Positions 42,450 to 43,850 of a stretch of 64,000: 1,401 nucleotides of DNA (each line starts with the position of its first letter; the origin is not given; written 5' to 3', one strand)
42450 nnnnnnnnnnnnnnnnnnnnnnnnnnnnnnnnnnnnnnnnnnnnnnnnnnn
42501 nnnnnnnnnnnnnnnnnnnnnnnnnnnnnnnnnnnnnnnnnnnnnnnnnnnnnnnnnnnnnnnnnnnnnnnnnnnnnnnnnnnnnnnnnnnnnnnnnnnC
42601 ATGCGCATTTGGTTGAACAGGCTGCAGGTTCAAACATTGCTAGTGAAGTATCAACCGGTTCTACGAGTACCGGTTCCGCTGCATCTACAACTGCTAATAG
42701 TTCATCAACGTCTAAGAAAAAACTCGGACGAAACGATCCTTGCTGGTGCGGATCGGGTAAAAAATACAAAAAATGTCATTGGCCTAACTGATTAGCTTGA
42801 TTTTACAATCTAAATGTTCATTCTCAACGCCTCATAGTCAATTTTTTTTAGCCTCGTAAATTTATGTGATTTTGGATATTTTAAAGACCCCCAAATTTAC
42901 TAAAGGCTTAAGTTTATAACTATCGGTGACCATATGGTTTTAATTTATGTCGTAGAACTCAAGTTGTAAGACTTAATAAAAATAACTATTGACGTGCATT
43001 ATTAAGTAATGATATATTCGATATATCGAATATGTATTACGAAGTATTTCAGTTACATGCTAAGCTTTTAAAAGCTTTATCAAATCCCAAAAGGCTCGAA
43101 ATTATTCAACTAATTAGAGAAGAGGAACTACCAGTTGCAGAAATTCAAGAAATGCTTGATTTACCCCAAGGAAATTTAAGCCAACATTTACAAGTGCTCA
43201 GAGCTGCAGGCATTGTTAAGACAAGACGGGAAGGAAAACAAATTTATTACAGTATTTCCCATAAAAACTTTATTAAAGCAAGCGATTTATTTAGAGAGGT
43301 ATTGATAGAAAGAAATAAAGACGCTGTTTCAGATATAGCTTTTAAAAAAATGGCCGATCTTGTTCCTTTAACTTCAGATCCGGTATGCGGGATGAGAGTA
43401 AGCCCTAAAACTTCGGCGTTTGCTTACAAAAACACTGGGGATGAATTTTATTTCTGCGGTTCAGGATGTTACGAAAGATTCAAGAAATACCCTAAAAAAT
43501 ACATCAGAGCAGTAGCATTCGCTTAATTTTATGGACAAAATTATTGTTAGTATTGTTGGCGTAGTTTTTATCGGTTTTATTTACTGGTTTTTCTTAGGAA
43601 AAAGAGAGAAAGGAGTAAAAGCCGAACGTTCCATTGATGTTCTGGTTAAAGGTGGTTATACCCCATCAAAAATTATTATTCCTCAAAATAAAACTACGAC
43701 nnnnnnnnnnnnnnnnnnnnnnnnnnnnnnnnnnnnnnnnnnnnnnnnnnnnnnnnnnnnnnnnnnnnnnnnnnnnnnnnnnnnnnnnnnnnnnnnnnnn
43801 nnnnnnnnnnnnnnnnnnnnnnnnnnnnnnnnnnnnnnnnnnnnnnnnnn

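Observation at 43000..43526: ArsR-YHS fusion regulator with a perfect 20-bp palindromic operator overlapping its own start codon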

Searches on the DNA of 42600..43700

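Call 51: search_rna_families(source=window, start=42600, end=43700, threshold=evalue, max_evalue=1)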
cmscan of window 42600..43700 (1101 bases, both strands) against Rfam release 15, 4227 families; matches with E-value up to 1: 3.
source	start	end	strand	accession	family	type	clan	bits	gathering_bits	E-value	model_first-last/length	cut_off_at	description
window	43420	43512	-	RF01428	snoR128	Gene; snRNA; snoRNA; CD-box;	-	24.4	40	0.71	1-91/91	no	small nucleolar RNA snoR128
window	42843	42913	-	RF01042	mir-891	Gene; miRNA;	-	22.4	90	0.14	1-79/79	no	mir-891 microRNA precursor family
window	43108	43222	+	RF02191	TCL6_1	Gene; lncRNA;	-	16.3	60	0.82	1-113/113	no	T-cell leukemia/lymphoma 6 conserved region 1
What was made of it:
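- No Rfam family matches (call 51).
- Tried and rejected: None was found (call 51).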
